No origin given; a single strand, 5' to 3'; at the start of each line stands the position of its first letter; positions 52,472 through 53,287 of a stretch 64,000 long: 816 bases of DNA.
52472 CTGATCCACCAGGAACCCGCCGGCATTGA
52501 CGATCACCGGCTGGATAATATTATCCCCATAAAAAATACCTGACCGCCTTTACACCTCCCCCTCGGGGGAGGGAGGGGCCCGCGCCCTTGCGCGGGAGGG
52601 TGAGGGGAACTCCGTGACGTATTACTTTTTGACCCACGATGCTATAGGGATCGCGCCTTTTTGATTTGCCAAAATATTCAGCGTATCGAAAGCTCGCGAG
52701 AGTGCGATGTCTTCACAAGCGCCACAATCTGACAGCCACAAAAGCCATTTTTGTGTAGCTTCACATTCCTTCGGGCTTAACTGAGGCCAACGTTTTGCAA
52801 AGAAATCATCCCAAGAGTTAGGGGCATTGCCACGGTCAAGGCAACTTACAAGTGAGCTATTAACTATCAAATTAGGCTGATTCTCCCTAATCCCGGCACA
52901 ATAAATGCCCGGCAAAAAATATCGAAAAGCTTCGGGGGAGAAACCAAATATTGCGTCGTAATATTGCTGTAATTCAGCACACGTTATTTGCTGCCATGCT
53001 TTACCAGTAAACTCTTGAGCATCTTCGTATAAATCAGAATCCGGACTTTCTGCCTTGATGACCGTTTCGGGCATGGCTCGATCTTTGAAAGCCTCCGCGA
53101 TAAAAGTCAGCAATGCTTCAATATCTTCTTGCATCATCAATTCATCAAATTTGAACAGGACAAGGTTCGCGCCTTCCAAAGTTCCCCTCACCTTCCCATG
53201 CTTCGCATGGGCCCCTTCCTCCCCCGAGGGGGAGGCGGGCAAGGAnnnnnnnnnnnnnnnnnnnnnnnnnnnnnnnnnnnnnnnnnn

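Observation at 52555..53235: AT-rich single-gene cassette bounded by about 55-nt inverted double-hairpin repeats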

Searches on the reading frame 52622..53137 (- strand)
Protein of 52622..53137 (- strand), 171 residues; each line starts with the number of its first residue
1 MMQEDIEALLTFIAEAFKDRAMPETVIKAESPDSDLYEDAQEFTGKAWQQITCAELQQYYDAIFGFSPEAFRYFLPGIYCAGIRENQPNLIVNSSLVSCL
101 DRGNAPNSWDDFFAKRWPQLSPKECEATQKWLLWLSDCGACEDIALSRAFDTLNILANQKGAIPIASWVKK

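Call 6: search_protein_families(library=pfam, proteins=[window:52622-53137:-], max_evalue=1)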
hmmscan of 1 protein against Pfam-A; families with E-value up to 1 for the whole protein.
window:52622-53137:- (171 aa): 1 family
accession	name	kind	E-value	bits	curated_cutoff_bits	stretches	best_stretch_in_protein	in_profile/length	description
PF20461.3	DUF6714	-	1.6e-06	28.6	27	1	8-100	4-105/161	Family of unknown function (DUF6714)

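Call 10: search_protein_families(library=ncbifam, proteins=[window:52622-53137:-], max_evalue=1)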
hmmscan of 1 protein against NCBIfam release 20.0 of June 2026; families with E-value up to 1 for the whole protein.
window:52622-53137:- (171 aa): 0 families

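Call 11: search_protein_families(library=padloc, proteins=[window:52622-53137:-], max_evalue=1)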
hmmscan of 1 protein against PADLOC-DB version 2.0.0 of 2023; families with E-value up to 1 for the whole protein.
window:52622-53137:- (171 aa): 0 families

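Call 12: search_protein_families(library=phrogs, proteins=[window:52622-53137:-], max_evalue=1)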
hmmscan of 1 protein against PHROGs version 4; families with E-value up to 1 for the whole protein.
window:52622-53137:- (171 aa): 0 families

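Call 13: find_homologous_proteins(query=window:52622-53137:-)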
Query window:52622-53137:- (171 aa): 35 proteins with E <= 0.001 among 58 candidates.
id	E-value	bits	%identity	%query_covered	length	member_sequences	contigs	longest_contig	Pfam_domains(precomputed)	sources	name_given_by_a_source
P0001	5.0e-113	393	100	100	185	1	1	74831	PF20461.4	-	-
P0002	2.1e-91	322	82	99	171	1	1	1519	PF20461.4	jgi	-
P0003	3.9e-78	279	69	99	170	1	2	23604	-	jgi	jgi:hypothetical protein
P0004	1.0e-74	268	67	99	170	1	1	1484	-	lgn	-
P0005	1.5e-74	267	65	99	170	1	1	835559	PF20461.4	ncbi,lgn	ncbi:MAG: DUF6714 family protein [Alphaproteobacteria bacterium]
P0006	3.2e-74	266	65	98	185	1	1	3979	PF20461.4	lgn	-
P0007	8.9e-72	258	65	99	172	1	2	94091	-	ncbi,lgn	-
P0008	1.2e-71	258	68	95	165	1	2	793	PF20461.4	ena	-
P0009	6.1e-60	220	59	95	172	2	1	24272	-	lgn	-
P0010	2.8e-59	218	61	94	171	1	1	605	-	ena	-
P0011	5.8e-57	210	57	95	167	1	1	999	-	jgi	jgi:hypothetical protein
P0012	6.2e-57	210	55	96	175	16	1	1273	-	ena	-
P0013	1.0e-55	206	55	95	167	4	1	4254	-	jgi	jgi:hypothetical protein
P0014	1.5e-55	206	57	92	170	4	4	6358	-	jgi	jgi:hypothetical protein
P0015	7.6e-55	203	55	93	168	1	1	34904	PF20461.4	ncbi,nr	ncbi:MAG TPA: DUF6714 family protein [Steroidobacteraceae bacterium]|nr:DUF6714 family protein [Ster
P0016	1.7e-54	202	53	95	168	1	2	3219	PF20461.4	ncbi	-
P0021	3.8e-52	194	53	95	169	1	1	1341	PF20461.4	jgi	jgi:hypothetical protein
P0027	2.7e-46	175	51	93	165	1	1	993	PF20461.4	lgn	-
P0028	3.2e-44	169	50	89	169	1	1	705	PF20461.4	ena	-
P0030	1.5e-39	153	52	82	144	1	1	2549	PF20461.4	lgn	-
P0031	1.3e-37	147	48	89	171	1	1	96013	PF20461.4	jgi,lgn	-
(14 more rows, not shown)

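Call 14: find_encoding_contigs(protein=P0005, flank=6000, max_places=3)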
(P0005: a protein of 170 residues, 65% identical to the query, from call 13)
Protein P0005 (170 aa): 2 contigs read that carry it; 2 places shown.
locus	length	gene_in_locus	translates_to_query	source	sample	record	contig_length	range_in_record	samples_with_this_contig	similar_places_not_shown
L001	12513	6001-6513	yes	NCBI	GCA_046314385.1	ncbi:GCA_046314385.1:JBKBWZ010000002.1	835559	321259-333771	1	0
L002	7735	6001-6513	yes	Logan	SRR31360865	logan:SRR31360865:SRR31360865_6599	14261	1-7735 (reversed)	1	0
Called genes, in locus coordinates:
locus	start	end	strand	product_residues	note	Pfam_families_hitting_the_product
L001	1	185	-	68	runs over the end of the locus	-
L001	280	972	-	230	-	-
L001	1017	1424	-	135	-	-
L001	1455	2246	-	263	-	PF22435:MRM3-like_sub_bind, PF00588:SpoU_methylase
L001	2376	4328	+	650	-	PF10101:DUF2339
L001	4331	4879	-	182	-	-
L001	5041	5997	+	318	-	-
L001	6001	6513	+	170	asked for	PF20461:DUF6714 (weak)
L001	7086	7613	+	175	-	PF05593:RHS_repeat (weak)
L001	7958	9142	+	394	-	PF23127:DotM_C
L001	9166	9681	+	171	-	-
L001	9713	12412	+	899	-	PF12696:TraG-D_C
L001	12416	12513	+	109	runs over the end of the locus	-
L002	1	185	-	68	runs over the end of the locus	-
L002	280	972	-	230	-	-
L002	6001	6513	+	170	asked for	PF20461:DUF6714 (weak)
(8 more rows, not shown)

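Call 15: find_encoding_contigs(protein=P0007, flank=6000, max_places=3)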
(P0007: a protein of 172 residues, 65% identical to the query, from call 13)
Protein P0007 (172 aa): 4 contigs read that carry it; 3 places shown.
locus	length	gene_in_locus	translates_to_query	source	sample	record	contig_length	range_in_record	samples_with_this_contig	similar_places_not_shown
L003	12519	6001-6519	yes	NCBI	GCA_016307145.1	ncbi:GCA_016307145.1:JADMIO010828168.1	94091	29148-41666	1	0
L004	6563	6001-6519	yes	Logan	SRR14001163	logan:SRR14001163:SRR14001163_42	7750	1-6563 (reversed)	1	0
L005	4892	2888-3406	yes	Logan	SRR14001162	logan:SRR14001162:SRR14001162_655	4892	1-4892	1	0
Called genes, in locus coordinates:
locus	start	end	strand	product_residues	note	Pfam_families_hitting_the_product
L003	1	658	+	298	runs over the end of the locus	PF00892:EamA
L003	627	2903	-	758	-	PF00023:Ank (faint), PF13606:Ank_3 (faint), PF13857:Ank_5 (faint), PF28177:T4SS_AnkD (faint), PF12796:Ank_2 (weak), PF13637:Ank_4 (weak), PF12796:Ank_2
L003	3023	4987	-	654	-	PF03797:Autotransporter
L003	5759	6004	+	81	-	-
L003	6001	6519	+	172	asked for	-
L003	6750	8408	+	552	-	PF00892:EamA (weak)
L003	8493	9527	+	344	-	PF08238:Sel1 (faint)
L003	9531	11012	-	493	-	-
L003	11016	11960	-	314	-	PF13476:AAA_23 (faint), PF00005:ABC_tran, PF13304:AAA_21 (weak)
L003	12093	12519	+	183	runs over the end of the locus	PF04366:Ysc84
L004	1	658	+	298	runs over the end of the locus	PF00892:EamA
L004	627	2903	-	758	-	PF00023:Ank (faint), PF13606:Ank_3 (faint), PF13857:Ank_5 (faint), PF28177:T4SS_AnkD (faint), PF12796:Ank_2 (weak), PF13637:Ank_4 (weak), PF12796:Ank_2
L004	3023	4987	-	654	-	PF03797:Autotransporter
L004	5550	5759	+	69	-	-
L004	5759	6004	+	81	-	-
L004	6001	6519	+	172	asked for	-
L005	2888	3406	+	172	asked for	-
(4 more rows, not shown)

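Call 16: find_encoding_contigs(protein=P0003, flank=6000, max_places=3)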
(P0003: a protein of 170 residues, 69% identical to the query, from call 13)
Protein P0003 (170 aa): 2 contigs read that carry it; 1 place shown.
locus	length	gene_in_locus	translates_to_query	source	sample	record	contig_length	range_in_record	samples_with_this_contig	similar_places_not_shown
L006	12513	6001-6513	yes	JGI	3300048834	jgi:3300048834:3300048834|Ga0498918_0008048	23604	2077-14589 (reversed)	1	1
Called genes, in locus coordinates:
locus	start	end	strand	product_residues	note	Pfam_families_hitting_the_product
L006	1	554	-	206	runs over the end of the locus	PF07617:DUF1579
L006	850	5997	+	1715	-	PF20148:DUF6531, PF05593:RHS_repeat (weak), PF25023:TEN_YD-shell, PF05593:RHS_repeat (weak), PF25023:TEN_YD-shell, PF05593:RHS_repeat (weak), PF25023:TEN_YD-shell, PF03527:RHS (weak)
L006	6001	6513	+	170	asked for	-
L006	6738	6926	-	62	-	-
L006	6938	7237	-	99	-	-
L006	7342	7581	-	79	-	-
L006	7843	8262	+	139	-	-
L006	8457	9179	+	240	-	PF03472:Autoind_bind, PF00196:GerE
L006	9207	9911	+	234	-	PF00765:Autoind_synth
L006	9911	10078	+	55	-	-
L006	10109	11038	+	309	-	PF05721:PhyH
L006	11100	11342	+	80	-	-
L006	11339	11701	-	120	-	-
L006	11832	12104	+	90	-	-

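Call 37: find_encoding_contigs(protein=P0002, flank=5000, max_places=3)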
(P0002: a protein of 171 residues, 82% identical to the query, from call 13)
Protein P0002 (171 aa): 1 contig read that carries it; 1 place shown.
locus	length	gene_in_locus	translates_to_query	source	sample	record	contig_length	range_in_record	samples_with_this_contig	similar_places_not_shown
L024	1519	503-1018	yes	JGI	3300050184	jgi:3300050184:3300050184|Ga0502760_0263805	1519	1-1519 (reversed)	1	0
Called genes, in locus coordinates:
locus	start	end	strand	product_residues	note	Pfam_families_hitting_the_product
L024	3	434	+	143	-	PF14714:KH_dom-like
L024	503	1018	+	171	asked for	PF20461:DUF6714 (weak)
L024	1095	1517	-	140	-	?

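Call 38: find_encoding_contigs(protein=P0006, flank=5000, max_places=3)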
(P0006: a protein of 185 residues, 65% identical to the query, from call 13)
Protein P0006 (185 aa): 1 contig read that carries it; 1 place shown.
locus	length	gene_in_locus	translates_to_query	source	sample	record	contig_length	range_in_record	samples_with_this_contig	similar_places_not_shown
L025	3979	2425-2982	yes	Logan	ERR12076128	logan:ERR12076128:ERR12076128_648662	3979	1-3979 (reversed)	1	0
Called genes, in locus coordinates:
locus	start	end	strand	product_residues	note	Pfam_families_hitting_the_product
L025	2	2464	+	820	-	?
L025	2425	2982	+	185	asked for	PF20461:DUF6714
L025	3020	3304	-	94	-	-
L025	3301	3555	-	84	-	-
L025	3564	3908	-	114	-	-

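Call 61: search_protein_families(library=pfam, proteins=[L025:2-2464:+, L001:5041-5997:+, L003:5759-6004:+, L003:5550-5759:+, L006:4798-5997:+, L001:7086-7613:+], max_evalue=0.01)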
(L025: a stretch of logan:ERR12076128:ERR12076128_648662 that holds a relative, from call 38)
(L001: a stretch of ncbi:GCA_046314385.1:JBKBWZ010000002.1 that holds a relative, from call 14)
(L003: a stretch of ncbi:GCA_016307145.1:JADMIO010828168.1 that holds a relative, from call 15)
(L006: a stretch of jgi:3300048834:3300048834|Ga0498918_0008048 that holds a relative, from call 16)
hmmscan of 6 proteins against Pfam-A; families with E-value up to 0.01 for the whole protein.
L025:2-2464:+ (820 aa): 3 families
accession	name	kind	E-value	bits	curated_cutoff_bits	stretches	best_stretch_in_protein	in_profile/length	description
PF05593.20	RHS_repeat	-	2.2e-45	152.6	22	8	19-56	1-38/38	RHS Repeat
PF03527.20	RHS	-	4.9e-06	26.7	27.9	1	546-577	3-34/38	RHS protein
PF15523.11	Ntox16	-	0.0011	19.6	25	1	743-816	11-83/85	Novel toxin 16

L001:5041-5997:+ (318 aa): 2 families
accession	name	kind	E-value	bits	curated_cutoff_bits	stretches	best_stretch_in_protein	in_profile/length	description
PF03527.20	RHS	-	8.5e-05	22.8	27.9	1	71-103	3-35/38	RHS protein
PF15523.11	Ntox16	-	0.00012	22.7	25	1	242-314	11-83/85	Novel toxin 16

L003:5759-6004:+ (81 aa): 0 families

L003:5550-5759:+ (69 aa): 0 families

L006:4798-5997:+ (399 aa): 4 families
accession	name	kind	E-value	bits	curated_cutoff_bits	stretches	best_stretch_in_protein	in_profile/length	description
PF03527.20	RHS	-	3.5e-09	36.8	27.9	1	156-188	1-33/38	RHS protein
PF05593.20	RHS_repeat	-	6.8e-07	30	22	0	56-70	18-32/38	RHS Repeat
PF15523.11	Ntox16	-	0.00034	21.2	25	1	321-395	10-83/85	Novel toxin 16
PF17780.6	OCRE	-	0.0025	18.2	24.7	1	203-231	12-42/52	OCRE domain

L001:7086-7613:+ (175 aa): 1 family
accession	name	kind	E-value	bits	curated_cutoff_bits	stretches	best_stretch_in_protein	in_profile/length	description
PF05593.20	RHS_repeat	-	1.8e-12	47.8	22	2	25-51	4-31/38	RHS Repeat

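Call 66: search_solved_structures(query=A3, max_evalue=1)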
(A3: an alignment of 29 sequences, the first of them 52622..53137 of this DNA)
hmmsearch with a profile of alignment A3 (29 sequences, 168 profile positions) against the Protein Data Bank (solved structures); distinct sequences matched with E-value up to 1: 2.
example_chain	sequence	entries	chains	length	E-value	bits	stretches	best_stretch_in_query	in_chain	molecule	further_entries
7y17_C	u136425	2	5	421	0.44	13.1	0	113-151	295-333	LAS1 protein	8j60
6has_A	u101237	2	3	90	0.68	12.5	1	13-60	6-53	Ribulose bisphosphate carboxylase/oxygenase activase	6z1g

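Call 67: find_related_loci(query=A3, collection=metagenome_contigs, flank=6000)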
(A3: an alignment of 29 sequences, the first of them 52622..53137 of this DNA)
Query A3 (171 aa) in metagenome_contigs; peptide patterns used: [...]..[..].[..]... (x = any residue, [..] = any of these).
86 stretches matched a pattern; 52 encode a relative of the query (tblastn E <= 1e-3); 52 distinct loci.
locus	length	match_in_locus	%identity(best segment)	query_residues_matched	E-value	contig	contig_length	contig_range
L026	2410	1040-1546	65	2-170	7e-78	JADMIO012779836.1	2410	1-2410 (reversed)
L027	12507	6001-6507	65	2-170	3e-76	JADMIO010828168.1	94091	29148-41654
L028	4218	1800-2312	61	2-170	4e-71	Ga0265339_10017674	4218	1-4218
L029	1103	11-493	56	8-166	3e-66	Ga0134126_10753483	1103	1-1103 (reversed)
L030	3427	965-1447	57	9-167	2e-62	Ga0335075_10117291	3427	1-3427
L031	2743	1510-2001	56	10-171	1e-61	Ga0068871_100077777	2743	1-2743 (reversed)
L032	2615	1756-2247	54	10-171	2e-61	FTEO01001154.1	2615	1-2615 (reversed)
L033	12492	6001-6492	54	10-171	1e-58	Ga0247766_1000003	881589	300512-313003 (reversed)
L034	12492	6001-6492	52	10-171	2e-58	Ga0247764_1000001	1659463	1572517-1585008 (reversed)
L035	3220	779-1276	52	4-167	1e-56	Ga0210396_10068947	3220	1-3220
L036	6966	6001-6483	51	9-167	2e-51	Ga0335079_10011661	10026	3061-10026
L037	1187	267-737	48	10-164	8e-50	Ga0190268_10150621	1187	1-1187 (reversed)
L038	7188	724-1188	48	10-162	5e-46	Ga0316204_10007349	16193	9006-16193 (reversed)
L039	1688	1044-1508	49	10-162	3e-45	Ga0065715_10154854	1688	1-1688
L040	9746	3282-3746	48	10-162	9e-44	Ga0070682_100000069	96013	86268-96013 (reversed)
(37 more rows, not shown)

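Call 75: predict_structure(alignment_id=A3)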
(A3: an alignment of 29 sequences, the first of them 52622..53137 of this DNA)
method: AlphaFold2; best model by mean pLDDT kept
length: 171 residues; sequences in the alignment: 29
mean_pLDDT: 90.7   pTM: 0.85
mean pLDDT of the five models: 90.7, 90.3, 90.1, 89.8, 89.2
residues with pLDDT >= 90: 134; 70-90: 25; 50-70: 2; < 50: 10
segments of 3 or more residues with pLDDT < 50: 162-171
pLDDT, mean of each block of 10 residues (from residue 1): 89 97 94 93 97 97 96 98 97 95 84 94 98 94 90 88 46 43
secondary structure, 60 per line:
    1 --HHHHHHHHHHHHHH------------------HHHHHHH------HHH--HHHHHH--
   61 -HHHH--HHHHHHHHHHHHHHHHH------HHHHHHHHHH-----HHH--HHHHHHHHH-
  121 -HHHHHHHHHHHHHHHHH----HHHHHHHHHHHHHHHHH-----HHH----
elements in order: H3-16 H35-41 H53-58 H62-65 H68-84 H91-100 H111-119 H122-138 H143-159

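Call 80: fold_search(model_id=the predicted structure, library=pdb)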
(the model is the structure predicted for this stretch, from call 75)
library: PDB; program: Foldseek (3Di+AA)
matches with E <= 10: 329; with E <= 0.001: 0
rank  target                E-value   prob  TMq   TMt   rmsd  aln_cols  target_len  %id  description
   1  2jsw_MODEL_1_A        3.2e-01  0.15  0.21  0.19  17.6       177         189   13  Solution Structure of the R13 Domain of Talin (released 2008-01-29)
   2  4flb                  8.0e-01  0.44  0.33  0.41  12.9       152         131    9  CID of human RPRD2 (released 2012-08-15)
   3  7sc7_BD               8.8e-01  0.12  0.19  0.06  13.4       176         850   15  Synechocystis PCC 6803 Phycobilisome core from up-down rod conformation (released 2022-08-31)
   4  8oup_A                1.1e+00  0.12  0.21  0.23  14.0       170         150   14  Structural characterization of the hexa-coordinated globin from Spisula solidissima (released 2023-07-05)
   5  2l10_MODEL_1_A        1.1e+00  0.11  0.23  0.25  15.7       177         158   14  Solution Structure of the R6 Domain of Talin (released 2011-08-31)
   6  5xj7                  1.2e+00  0.09  0.21  0.19  15.2       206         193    8  Crystal structure of PlsY (YgiH), an integral membrane glycerol 3-phosphate acyltransferase - the acyl phosphate form (released 2017-12-06)
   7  5mdt                  1.3e+00  0.15  0.28  0.31  14.1       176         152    8  Structure of the CTD-interacting domain (CID) of Seb1 from S. pombe. (released 2017-04-12)
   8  3sl9_A                1.3e+00  0.12  0.25  0.25  12.6       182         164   13  X-ray structure of Beta catenin in complex with Bcl9 (released 2012-02-29)
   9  7scb_BE               1.3e+00  0.09  0.20  0.08  14.1       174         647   15  B-cylinder of Synechocystis PCC 6803 Phycobilisome, complex with OCP - local refinement (released 2022-08-31)
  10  1htj                  1.4e+00  0.05  0.16  0.15  15.9       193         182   12  STRUCTURE OF THE RGS-LIKE DOMAIN FROM PDZ-RHOGEF (released 2001-07-11)
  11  4mq9_F                1.5e+00  0.11  0.23  0.13  14.8       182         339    9  Crystal structure of Thermus thermophilus RNA polymerase holoenzyme in complex with GE23077 (released 2014-05-07)
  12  4nac_B                1.7e+00  0.25  0.32  0.39  11.5       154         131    8  Crystal Structure of the N-terminal Domain of p15RS (released 2013-12-11)
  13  2c2j                  1.8e+00  0.07  0.19  0.19  14.4       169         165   10  Crystal Structure Of The Dps92 From Deinococcus Radiodurans (released 2007-02-20)
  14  8dgp_C                1.8e+00  0.06  0.19  0.16  15.4       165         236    7  14-3-3 epsilon bound to phosphorylated PEAK3 (pS69) peptide (released 2023-06-07)
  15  5n7e_B                1.8e+00  0.04  0.17  0.16  19.3       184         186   15  Crystal structure of the Dbl-homology domain of Bcr-Abl in complex with monobody Mb(Bcr-DH_4). (released 2017-12-27)
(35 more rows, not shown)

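Call 90: search_protein_representatives(alignment_id=A3)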
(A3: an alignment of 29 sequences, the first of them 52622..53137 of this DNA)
Query: 29 sequences, 168 profile positions. Proteins with E-value up to 0.001 (for the whole library): 1274; up to 1e-10: 306; up to 1e-30: 83. The best 150 are listed.
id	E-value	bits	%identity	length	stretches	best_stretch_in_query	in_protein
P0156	1.3e-76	271.9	-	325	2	2-155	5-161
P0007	1.3e-71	255.7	-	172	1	2-166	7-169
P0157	4.2e-58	211.7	-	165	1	1-164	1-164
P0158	7.2e-58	210.9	-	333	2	1-160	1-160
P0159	2.6e-55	202.6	-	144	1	17-158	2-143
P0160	2.9e-54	199.2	-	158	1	1-156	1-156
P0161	5.2e-54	198.4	-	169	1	1-162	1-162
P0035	4.0e-52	192.2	-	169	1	23-159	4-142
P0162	5.0e-52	191.9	-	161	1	2-157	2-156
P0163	1.1e-50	187.6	-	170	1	1-157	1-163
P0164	1.0e-49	184.4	-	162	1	1-155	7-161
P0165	8.8e-48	178.1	-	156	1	3-156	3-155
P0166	7.0e-47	175.2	-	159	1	1-156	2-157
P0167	3.3e-46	173.0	-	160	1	1-156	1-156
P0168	6.4e-46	172.1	-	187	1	3-158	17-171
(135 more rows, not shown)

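Call 93: search_dna_similar(query=window:52622-53137:-, collection=plasmids, mode=protein, max_rows=10)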
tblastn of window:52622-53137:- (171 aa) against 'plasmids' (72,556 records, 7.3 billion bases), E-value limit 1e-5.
Records with a match: 1; places in all: 1; records where one place covers at least 80% of the query: 1.
Best place of each record, by identity: <60% 1.
By first word of the organism name: Burkholderia 1.
By predicted mobility (MOB-suite, as given by PLSDB): non-mobilizable 1.
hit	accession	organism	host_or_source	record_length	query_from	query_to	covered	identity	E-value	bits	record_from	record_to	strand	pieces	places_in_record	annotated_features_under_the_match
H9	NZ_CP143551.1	Burkholderia multivorans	Homo sapiens,bronchoalveolar lavage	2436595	3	162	94%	35.6%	8e-27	112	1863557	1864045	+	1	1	none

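Call 105: get_annotated_region(hit=H9, flank=6000)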
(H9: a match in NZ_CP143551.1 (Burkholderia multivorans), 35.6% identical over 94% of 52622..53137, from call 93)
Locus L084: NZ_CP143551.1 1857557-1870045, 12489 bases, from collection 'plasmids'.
description: Burkholderia multivorans strain 2023CK-01339 plasmid unnamed1, complete sequence
organism: Burkholderia multivorans (NCBI taxid 87883)
taxonomy: Bacteria; Pseudomonadota; Betaproteobacteria; Burkholderiales; Burkholderiaceae; Burkholderia; Burkholderia multivorans
host: -; source: Homo sapiens,bronchoalveolar lavage; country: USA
typing (MOB-suite, as given by PLSDB): non-mobilizable
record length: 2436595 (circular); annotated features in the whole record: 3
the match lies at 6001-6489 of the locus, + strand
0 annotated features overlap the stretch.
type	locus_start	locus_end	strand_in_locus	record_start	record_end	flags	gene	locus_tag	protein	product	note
